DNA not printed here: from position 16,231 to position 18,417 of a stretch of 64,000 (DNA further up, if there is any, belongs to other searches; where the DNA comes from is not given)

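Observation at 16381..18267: Two AsnB-family glutamine amidotransferases embedded in the glycan locus (copy 1 on the opposite strand)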

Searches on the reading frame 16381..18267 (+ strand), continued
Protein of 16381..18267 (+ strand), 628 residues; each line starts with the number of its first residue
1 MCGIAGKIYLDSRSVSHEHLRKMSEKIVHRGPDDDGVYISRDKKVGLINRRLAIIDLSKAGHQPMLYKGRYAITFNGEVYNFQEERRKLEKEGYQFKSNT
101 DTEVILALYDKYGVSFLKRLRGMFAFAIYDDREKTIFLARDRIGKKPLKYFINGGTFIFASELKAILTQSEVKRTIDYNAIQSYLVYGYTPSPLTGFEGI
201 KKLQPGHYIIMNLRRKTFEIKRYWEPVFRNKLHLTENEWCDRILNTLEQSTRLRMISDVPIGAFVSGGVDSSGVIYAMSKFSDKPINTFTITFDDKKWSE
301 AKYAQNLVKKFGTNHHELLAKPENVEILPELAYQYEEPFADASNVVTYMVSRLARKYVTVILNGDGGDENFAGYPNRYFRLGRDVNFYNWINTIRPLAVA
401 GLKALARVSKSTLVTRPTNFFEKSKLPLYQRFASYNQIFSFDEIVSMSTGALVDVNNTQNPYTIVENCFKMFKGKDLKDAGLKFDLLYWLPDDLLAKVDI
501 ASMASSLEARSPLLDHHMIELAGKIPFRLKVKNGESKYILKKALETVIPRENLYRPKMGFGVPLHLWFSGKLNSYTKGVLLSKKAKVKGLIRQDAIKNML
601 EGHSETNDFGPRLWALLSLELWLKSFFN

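Call 37: get_annotated_region(hit=H3, flank=8000)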
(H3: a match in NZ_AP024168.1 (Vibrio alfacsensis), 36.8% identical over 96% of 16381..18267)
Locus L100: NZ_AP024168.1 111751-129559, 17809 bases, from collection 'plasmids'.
description: Vibrio alfacsensis strain 04Ya108 plasmid pYa108, complete sequence
organism: Vibrio alfacsensis (NCBI taxid 1074311)
taxonomy: Bacteria; Pseudomonadota; Gammaproteobacteria; Vibrionales; Vibrionaceae; Vibrio; Vibrio alfacsensis
host: -; source: -; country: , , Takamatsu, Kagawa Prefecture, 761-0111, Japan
typing (MOB-suite, as given by PLSDB): non-mobilizable
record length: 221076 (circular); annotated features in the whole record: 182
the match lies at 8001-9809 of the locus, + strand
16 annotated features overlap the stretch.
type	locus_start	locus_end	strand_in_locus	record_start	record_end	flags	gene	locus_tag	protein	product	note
CDS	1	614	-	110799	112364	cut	-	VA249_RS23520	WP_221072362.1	XrtA system polysaccharide chain length determinant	-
CDS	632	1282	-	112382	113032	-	-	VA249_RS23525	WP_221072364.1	XrtA/PEP-CTERM system exopolysaccharide export protein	-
CDS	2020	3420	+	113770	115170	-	-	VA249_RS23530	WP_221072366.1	TIGR03013 family XrtA/PEP-CTERM system glycosyltransferase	-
CDS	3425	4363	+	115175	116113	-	-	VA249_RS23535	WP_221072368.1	XrtA system polysaccharide deacetylase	-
CDS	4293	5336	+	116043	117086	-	-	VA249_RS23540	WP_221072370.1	FemAB family XrtA/PEP-CTERM system-associated protein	-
CDS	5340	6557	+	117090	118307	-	-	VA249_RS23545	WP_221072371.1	TIGR03087 family PEP-CTERM/XrtA system glycosyltransferase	-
CDS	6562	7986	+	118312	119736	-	xrtA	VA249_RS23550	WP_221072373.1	exosortase A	GO:0043687 - post-translational protein modification [Evidence IEA]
CDS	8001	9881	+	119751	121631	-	-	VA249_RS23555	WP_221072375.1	XrtA/PEP-CTERM system amidotransferase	GO:0006529 - asparagine biosynthetic process [Evidence IEA]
CDS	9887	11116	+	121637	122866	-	-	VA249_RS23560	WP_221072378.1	glycosyltransferase family 4 protein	-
CDS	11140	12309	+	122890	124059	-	-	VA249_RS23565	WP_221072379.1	glycosyltransferase family 4 protein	-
CDS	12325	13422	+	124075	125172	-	-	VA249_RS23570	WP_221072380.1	glycosyltransferase family 4 protein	-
CDS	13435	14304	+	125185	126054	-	-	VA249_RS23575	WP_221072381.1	glycosyltransferase family 2 protein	-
CDS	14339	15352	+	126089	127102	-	-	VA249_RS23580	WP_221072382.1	glycosyltransferase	-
CDS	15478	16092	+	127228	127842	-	-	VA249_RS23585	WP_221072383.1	3'-5' exonuclease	-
CDS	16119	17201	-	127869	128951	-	-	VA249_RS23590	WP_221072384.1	CDP-glycerol glycerophosphotransferase family protein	-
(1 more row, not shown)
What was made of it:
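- On XrtA/PEP-CTERM exopolysaccharide system: Compare L100 (call 37).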

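Call 38: get_annotated_region(hit=H5, flank=8000)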
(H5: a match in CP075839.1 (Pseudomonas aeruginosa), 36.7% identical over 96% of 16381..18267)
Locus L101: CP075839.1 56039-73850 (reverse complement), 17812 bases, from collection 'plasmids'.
description: Pseudomonas aeruginosa strain PaLo11 plasmid pPALO11, complete sequence
organism: Pseudomonas aeruginosa (NCBI taxid 287)
taxonomy: Bacteria; Pseudomonadota; Gammaproteobacteria; Pseudomonadales; Pseudomonadaceae; Pseudomonas; Pseudomonas aeruginosa
host: -; source: Homo sapiens,Cell culture; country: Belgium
typing (MOB-suite, as given by PLSDB): non-mobilizable
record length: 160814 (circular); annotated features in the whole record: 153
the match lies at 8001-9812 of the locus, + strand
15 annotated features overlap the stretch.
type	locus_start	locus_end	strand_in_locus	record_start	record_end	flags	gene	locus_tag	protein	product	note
CDS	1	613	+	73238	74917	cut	rpsA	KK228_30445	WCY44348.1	30S ribosomal protein S1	-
CDS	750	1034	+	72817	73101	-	ihfB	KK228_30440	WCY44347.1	integration host factor subunit beta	-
CDS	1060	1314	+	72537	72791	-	-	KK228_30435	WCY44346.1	DUF1049 domain-containing protein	-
CDS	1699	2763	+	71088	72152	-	-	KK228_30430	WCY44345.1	LPS O-antigen chain length determinant protein WzzB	-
CDS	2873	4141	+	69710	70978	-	tviB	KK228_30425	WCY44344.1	Vi polysaccharide biosynthesis UDP-N-acetylglucosamine C-6 dehydrogenase TviB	-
CDS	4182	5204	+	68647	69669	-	tviC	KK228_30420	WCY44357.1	Vi polysaccharide biosynthesis UDP-N-acetylglucosaminuronic acid C-4 epimerase TviC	-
CDS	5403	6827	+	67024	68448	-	-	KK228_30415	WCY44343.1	oligosaccharide flippase family protein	-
CDS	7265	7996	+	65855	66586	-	-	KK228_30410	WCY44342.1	glycosyltransferase family 4 protein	-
CDS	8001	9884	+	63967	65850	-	asnB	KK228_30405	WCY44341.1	asparagine synthase (glutamine-hydrolyzing)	-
CDS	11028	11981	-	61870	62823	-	-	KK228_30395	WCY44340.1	IS1595-like element ISAchd1 family transposase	-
CDS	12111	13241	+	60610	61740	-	-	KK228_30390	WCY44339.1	glycosyltransferase family 4 protein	-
CDS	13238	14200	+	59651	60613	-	-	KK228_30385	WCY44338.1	SDR family oxidoreductase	-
CDS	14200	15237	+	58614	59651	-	-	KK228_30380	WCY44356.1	glycosyltransferase family 4 protein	-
CDS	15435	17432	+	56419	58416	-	-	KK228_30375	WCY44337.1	polysaccharide biosynthesis protein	-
CDS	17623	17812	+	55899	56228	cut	-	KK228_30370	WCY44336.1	ComEA family DNA-binding protein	-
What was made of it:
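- WbpS was identified by its place in the P. aeruginosa O6-type locus, L101 (call 38).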

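Call 39: get_annotated_region(hit=H29, flank=6000)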
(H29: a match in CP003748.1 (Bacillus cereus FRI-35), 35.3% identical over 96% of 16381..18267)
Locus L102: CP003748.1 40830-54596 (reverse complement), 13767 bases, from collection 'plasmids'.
description: Bacillus cereus FRI-35 plasmid p01, complete sequence
organism: Bacillus cereus FRI-35 (NCBI taxid 1217984)
taxonomy: Bacteria; Bacillota; Bacilli; Bacillales; Bacillaceae; Bacillus; Bacillus cereus; Bacillus cereus FRI-35
host: -; source: -; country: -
typing (MOB-suite, as given by PLSDB): non-mobilizable; replicon rep_cluster_125; mating-pair formation MPF_T
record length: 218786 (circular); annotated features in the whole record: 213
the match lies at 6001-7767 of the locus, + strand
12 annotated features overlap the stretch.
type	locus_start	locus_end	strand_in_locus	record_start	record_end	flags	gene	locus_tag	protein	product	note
CDS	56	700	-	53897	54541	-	-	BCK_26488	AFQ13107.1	hypothetical protein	-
CDS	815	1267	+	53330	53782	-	-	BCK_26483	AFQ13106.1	MarR family transcriptional regulator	-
CDS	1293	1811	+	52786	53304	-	-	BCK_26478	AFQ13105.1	PaiA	-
CDS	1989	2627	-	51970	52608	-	-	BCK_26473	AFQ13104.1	metal dependent phosphohydrolase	-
CDS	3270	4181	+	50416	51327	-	-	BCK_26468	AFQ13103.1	hypothetical protein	-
CDS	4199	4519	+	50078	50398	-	-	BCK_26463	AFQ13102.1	HesB/YadR/YfhF family protein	-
CDS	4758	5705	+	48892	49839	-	-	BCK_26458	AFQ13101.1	LysR family transcriptional regulator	-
CDS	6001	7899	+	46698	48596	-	-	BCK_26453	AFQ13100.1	asparagine synthase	-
CDS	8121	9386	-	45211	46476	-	-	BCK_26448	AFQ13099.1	impB/mucB/samB family protein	-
CDS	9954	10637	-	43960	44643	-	-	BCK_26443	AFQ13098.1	hypothetical protein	-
CDS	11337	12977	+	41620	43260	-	-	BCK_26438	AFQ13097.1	bacterial extracellular solute-binding protein, family 5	-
CDS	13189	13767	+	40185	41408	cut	-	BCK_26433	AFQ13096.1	hypothetical protein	-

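Call 41: search_protein_families(library=ncbifam, proteins=[L101:8001-9884:+, L100:8001-9881:+, L102:6001-7899:+], max_evalue=1e-40)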
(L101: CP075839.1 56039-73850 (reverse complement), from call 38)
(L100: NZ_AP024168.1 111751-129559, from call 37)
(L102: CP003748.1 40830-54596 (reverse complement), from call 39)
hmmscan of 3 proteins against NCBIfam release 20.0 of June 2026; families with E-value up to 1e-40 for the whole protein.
L101:8001-9884:+ (627 aa): 5 families
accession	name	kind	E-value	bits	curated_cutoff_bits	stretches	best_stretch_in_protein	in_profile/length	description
TIGR03108.1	eps_aminotran_1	hypoth_equivalog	1e-165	553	816.9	2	1-411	1-396/628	XrtA/PEP-CTERM system amidotransferase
TIGR01536.1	asn_synth_AEB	equivalog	4.1e-137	458.3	267.1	1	2-561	1-517/517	asparagine synthase (glutamine-hydrolyzing)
TIGR03104.1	trio_amidotrans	equivalog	1.1e-106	357.4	570.1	1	1-626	1-587/589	N-acetylglutaminylglutamine amidotransferase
NF006949.0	PRK09431.1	equivalog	9.4e-82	275.3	499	1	1-174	1-167/554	asparagine synthase B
NF033535.1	lass_lactam_cya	exception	1.8e-52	178.8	525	1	1-385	1-375/668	lasso peptide isopeptide bond-forming cyclase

L100:8001-9881:+ (626 aa): 5 families
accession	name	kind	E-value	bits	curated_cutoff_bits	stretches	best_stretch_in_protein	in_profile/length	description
TIGR03108.1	eps_aminotran_1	hypoth_equivalog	5.8e-289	960.1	816.9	1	1-625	1-627/628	XrtA/PEP-CTERM system amidotransferase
TIGR01536.1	asn_synth_AEB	equivalog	2.5e-146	488.7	267.1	1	2-559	1-517/517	asparagine synthase (glutamine-hydrolyzing)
TIGR03104.1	trio_amidotrans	equivalog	4.9e-118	394.9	570.1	1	1-373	1-381/589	N-acetylglutaminylglutamine amidotransferase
NF006949.0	PRK09431.1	equivalog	5.1e-88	296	499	1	1-168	1-167/554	asparagine synthase B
NF033535.1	lass_lactam_cya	exception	3.4e-71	240.7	525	1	1-369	1-376/668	lasso peptide isopeptide bond-forming cyclase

L102:6001-7899:+ (632 aa): 5 families
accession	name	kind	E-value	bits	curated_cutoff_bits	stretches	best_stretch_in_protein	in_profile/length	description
TIGR01536.1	asn_synth_AEB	equivalog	6.8e-165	550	267.1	1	2-547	1-517/517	asparagine synthase (glutamine-hydrolyzing)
TIGR03108.1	eps_aminotran_1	hypoth_equivalog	1.1e-142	476.8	816.9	1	1-606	1-622/628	XrtA/PEP-CTERM system amidotransferase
TIGR03104.1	trio_amidotrans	equivalog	8.6e-113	377.6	570.1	1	1-376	1-384/589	N-acetylglutaminylglutamine amidotransferase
NF006949.0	PRK09431.1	equivalog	3.1e-107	359.4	499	1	1-175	1-173/554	asparagine synthase B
NF033535.1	lass_lactam_cya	exception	1e-66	225.9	525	1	1-367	1-374/668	lasso peptide isopeptide bond-forming cyclase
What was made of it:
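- On WbpS-type uronamide-forming amidotransferases (eps_aminotran_1-related): Authentic P. aeruginosa WbpS also fails, at 553 bits (call 41).
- Authentic WbpS passes TIGR01536 equally (458 bits; call 41), so the model is generic.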

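Call 47: find_encoding_contigs(protein=P0083, flank=8000, max_places=1)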
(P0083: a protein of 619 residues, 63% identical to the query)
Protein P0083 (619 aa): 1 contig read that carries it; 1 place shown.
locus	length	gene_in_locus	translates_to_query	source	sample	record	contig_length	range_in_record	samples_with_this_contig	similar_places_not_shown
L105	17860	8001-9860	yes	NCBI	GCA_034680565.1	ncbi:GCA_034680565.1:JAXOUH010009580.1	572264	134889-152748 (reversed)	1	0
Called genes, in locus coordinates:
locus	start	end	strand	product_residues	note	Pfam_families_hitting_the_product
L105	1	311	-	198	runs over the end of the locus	PF25087:GMPPB_C (faint), PF00132:Hexapep, PF14602:Hexapep_2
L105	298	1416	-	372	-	PF00534:Glycos_transf_1, PF20706:GT4-conflict, PF13692:Glyco_trans_1_4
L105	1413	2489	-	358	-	PF13439:Glyco_transf_4, PF00534:Glycos_transf_1, PF13692:Glyco_trans_1_4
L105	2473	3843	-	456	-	PF02366:PMT, PF13231:PMT_2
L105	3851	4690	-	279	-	PF00535:Glycos_transf_2, PF10111:Glyco_tranf_2_2, PF13641:Glyco_tranf_2_3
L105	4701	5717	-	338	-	PF13439:Glyco_transf_4 (faint), PF00534:Glycos_transf_1, PF13692:Glyco_trans_1_4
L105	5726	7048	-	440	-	PF13231:PMT_2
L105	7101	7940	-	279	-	PF00535:Glycos_transf_2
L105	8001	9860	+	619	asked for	PF13522:GATase_6, PF12481:DUF3700 (weak), PF13537:GATase_7, PF00733:Asn_synthase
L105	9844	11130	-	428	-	PF01554:MatE (weak), PF01943:Polysacc_synt, PF13440:Polysacc_synt_3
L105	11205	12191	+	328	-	PF00535:Glycos_transf_2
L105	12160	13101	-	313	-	PF00535:Glycos_transf_2, PF10111:Glyco_tranf_2_2 (faint)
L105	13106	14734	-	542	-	PF13231:PMT_2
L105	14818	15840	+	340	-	PF00535:Glycos_transf_2, PF13641:Glyco_tranf_2_3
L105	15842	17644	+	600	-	PF13522:GATase_6, PF13537:GATase_7, PF00733:Asn_synthase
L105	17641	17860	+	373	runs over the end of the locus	PF13524:Glyco_trans_1_2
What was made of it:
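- Two to three paralogues per tiny genome (call 47) is hard to explain by Asn supply.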
